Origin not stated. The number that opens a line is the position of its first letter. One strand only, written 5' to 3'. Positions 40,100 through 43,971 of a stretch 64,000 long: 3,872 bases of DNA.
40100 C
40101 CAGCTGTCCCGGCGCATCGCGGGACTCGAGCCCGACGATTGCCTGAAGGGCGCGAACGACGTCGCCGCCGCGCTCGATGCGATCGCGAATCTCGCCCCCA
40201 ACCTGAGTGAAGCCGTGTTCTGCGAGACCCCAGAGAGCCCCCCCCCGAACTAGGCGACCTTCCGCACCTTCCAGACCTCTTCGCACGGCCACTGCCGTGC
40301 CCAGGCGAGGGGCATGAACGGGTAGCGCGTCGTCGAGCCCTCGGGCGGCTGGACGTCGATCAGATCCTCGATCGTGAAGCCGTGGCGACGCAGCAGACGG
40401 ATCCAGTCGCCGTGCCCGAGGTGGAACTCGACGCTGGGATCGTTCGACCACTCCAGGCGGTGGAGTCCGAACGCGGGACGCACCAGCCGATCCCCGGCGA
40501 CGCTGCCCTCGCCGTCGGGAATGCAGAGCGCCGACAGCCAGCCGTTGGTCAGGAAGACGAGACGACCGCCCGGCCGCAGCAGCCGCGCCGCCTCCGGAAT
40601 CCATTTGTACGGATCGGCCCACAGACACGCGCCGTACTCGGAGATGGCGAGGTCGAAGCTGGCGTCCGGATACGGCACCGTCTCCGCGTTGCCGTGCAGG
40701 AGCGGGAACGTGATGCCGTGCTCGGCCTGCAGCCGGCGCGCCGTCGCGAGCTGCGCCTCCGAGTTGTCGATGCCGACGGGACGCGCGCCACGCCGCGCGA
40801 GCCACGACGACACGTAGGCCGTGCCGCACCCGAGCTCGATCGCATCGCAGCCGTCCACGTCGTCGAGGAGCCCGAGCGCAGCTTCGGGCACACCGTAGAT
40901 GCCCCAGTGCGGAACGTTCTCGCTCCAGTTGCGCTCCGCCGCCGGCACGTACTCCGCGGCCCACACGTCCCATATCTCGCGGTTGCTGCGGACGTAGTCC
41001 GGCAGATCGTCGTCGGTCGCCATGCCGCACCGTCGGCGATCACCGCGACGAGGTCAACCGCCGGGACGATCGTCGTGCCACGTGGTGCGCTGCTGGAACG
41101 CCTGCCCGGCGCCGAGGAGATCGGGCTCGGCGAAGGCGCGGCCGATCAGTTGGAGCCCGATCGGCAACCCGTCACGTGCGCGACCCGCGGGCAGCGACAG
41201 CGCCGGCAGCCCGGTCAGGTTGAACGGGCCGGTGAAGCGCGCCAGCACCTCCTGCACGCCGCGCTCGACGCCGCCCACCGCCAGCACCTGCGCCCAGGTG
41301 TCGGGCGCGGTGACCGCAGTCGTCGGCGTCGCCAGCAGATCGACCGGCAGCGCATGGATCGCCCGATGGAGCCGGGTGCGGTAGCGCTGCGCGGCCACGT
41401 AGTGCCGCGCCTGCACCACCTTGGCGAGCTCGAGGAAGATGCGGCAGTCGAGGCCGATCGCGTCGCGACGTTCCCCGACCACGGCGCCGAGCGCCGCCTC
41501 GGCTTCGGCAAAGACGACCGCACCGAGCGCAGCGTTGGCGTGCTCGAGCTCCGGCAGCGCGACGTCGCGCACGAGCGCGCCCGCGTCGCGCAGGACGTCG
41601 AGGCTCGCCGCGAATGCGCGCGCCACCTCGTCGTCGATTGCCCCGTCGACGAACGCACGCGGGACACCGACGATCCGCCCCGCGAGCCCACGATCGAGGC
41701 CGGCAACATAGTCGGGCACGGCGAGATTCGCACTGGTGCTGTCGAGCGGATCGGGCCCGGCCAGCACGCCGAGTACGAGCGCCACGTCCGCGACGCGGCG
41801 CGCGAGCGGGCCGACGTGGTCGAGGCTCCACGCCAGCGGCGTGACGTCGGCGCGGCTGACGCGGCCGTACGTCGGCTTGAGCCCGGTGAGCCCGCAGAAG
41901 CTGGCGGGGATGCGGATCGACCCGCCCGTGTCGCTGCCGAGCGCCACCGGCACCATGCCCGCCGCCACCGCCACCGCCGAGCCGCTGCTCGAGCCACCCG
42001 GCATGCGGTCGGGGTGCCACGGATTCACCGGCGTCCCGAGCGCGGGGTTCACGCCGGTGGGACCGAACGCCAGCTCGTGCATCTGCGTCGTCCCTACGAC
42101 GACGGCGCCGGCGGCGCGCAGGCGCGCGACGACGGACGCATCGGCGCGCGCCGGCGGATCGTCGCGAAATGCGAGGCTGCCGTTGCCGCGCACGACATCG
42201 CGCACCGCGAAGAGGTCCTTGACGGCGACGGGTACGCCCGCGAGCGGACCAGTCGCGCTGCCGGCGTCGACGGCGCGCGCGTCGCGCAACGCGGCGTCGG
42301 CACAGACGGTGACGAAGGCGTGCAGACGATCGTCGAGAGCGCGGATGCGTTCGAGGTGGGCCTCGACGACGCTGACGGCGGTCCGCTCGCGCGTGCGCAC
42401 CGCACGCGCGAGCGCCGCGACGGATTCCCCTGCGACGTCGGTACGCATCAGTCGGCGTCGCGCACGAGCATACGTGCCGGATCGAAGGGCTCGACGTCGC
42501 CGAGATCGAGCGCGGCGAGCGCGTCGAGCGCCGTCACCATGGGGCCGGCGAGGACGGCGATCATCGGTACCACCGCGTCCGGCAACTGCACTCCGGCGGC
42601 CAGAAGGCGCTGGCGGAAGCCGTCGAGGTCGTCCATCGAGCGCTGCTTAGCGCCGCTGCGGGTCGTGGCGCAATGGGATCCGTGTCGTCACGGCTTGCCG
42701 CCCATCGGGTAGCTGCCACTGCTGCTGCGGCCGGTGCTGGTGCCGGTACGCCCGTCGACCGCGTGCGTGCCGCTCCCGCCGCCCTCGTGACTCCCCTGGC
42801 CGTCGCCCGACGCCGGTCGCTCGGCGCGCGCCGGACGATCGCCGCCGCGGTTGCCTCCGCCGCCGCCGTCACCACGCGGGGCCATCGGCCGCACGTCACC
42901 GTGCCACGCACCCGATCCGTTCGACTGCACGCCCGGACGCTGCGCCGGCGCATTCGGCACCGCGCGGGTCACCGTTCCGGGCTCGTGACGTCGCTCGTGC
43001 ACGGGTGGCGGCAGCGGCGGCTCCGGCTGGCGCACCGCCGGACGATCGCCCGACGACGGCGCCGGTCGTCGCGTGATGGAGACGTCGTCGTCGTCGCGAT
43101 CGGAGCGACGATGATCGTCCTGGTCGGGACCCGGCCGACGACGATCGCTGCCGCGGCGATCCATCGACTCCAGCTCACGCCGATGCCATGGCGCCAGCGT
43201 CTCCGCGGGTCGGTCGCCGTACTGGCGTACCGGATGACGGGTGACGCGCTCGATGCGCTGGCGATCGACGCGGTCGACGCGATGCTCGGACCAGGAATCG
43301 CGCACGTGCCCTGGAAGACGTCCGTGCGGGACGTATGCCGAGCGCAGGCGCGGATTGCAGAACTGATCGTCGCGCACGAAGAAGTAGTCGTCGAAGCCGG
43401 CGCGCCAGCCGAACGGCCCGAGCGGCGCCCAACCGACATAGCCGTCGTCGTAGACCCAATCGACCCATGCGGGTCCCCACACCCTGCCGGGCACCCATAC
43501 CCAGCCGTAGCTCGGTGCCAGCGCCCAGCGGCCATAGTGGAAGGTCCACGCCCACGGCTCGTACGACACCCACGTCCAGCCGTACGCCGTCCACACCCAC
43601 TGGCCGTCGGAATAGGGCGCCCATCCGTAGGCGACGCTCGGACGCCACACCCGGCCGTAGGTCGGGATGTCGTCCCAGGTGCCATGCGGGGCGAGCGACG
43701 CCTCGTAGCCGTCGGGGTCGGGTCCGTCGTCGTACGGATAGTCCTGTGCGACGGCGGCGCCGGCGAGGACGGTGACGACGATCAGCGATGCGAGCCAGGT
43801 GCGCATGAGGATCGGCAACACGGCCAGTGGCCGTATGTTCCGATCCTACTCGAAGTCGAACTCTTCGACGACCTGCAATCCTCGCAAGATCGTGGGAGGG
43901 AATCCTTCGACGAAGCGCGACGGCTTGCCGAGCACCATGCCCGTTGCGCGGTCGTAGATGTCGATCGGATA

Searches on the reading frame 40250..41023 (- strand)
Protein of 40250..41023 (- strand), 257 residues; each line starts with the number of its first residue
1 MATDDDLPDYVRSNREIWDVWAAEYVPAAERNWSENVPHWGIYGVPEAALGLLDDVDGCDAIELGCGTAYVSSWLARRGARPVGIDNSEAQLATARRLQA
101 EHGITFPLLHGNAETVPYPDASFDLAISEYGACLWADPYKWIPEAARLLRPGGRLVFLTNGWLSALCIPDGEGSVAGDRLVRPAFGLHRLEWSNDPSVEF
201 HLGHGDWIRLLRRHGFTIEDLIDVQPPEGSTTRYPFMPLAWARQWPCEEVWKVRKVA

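Call 32: search_protein_families(library=pfam, proteins=[window:40250-41023:-], max_evalue=0.00001)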
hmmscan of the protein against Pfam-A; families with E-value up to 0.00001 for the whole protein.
window:40250-41023:- (257 aa): 6 families
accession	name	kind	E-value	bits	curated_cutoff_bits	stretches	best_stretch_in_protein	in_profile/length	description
PF08241.18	Methyltransf_11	-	2.2e-22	79.9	21.2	1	63-157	2-95/95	Methyltransferase domain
PF13649.12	Methyltransf_25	-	7.5e-19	68.7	27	1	62-153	2-97/97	Methyltransferase domain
PF13847.12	Methyltransf_31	-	5.1e-15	55.9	27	1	57-157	3-109/145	Methyltransferase domain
PF08242.18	Methyltransf_12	-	1.2e-10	42.4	30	1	62-155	1-98/98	Methyltransferase domain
PF13489.12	Methyltransf_23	-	7.5e-10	39.2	27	1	61-159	26-118/164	Methyltransferase domain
PF01209.24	Ubie_methyltran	-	4.3e-08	33.2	20.1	1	57-158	47-152/233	ubiE/COQ5 methyltransferase family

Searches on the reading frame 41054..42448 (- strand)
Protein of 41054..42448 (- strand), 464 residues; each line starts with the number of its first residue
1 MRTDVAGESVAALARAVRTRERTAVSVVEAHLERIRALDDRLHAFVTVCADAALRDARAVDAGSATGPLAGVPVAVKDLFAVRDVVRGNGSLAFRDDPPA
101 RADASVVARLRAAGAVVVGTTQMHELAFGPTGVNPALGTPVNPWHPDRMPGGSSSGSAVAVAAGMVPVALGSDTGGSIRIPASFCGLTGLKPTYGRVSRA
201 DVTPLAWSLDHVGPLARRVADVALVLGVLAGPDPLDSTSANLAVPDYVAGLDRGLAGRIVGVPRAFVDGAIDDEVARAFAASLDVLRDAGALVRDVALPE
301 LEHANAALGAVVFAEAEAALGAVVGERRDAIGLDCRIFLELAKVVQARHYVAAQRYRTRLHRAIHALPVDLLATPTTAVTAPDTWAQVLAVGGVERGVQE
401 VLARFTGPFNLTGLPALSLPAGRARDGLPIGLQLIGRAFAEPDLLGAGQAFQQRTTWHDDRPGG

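Call 32: search_protein_families(library=pfam, proteins=[window:41054-42448:-], max_evalue=0.00001)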
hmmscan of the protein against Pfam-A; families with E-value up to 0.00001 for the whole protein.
window:41054-42448:- (464 aa): 1 family
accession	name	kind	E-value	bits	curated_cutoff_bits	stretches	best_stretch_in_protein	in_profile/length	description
PF01425.27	Amidase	-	7.3e-113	378.4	27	1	27-445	2-445/445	Amidase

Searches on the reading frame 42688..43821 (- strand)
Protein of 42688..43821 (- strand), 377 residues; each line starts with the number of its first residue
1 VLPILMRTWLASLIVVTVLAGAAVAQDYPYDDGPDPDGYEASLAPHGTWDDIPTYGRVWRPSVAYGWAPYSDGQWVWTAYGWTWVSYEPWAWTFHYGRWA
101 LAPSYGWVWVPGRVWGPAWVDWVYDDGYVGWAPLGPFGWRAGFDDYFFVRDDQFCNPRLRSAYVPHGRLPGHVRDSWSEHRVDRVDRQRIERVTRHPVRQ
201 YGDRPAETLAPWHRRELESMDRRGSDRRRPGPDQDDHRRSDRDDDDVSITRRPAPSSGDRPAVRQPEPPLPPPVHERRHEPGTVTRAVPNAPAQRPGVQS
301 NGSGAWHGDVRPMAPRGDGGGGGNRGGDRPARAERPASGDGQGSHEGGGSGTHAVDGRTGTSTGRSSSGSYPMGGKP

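Call 32: search_protein_families(library=pfam, proteins=[window:42688-43821:-], max_evalue=0.00001)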
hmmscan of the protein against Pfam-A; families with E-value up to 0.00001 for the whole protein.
window:42688-43821:- (377 aa): 1 family
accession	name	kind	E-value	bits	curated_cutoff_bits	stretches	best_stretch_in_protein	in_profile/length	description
PF20245.3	DUF6600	-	3.1e-30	104.7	27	1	42-136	3-100/102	Family of unknown function (DUF6600)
